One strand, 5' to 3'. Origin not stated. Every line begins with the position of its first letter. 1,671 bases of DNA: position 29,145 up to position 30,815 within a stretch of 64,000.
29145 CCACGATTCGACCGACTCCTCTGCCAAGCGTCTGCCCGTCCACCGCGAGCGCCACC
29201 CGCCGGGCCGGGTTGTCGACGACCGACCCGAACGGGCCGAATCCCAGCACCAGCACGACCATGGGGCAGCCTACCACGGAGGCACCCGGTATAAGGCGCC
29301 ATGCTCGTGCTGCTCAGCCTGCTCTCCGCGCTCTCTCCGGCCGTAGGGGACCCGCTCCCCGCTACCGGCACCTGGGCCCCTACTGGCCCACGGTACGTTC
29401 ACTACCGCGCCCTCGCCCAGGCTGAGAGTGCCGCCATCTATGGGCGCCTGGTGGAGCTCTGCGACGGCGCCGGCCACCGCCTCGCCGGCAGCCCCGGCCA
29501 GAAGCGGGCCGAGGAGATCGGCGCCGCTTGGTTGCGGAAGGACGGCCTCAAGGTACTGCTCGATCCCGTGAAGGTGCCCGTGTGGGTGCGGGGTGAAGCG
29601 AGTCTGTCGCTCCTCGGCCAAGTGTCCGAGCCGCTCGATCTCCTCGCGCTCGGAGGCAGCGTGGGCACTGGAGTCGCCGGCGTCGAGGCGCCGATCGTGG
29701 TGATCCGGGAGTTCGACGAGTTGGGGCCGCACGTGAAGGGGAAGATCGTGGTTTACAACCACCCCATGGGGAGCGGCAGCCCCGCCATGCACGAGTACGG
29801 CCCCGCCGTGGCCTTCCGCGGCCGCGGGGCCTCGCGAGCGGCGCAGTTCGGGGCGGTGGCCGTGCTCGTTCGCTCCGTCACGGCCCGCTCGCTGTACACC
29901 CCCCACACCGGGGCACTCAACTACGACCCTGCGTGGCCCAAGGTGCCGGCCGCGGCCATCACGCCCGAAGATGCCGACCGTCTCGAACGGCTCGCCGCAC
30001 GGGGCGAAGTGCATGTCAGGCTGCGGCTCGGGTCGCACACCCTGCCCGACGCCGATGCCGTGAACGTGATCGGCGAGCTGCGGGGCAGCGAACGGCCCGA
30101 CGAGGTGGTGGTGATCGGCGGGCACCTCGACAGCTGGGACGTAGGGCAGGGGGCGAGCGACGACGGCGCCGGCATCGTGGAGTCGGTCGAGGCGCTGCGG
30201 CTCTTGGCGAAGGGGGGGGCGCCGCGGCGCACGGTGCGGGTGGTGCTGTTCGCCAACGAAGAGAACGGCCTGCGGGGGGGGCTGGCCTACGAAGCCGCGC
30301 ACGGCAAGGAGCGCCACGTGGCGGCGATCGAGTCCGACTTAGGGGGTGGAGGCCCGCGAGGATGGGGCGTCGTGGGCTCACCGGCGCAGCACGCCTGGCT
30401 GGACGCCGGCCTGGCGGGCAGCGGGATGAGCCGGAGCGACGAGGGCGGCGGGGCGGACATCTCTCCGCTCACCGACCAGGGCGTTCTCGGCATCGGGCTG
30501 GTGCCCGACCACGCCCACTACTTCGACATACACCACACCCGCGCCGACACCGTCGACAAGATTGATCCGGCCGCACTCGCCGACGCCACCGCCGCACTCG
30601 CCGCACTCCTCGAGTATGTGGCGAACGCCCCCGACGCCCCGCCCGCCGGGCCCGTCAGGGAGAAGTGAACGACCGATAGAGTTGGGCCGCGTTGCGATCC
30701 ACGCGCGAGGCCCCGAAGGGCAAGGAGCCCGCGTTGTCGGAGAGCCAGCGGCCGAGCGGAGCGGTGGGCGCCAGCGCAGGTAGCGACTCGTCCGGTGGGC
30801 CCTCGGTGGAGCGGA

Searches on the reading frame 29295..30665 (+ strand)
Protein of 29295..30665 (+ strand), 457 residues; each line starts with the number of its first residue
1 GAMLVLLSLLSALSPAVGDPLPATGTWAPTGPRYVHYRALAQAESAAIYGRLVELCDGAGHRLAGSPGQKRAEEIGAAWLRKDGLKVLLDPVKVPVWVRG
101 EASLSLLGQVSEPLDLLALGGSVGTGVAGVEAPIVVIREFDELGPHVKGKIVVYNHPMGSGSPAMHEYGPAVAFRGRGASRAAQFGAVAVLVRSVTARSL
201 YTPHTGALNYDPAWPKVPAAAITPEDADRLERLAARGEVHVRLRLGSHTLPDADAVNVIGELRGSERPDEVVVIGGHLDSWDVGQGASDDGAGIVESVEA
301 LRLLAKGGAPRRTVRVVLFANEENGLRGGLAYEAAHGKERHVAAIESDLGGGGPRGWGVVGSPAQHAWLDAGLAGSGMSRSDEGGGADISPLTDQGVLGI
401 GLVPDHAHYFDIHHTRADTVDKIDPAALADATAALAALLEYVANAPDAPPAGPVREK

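Call 51: search_protein_families(library=pfam, proteins=[window:29295-30665:+], max_evalue=0.00001)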
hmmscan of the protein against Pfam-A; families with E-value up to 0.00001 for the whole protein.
window:29295-30665:+ (457 aa): 1 family
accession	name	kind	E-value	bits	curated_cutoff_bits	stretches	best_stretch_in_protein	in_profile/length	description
PF04389.22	Peptidase_M28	-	2.8e-25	89.6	21.3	1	257-438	1-192/193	Peptidase family M28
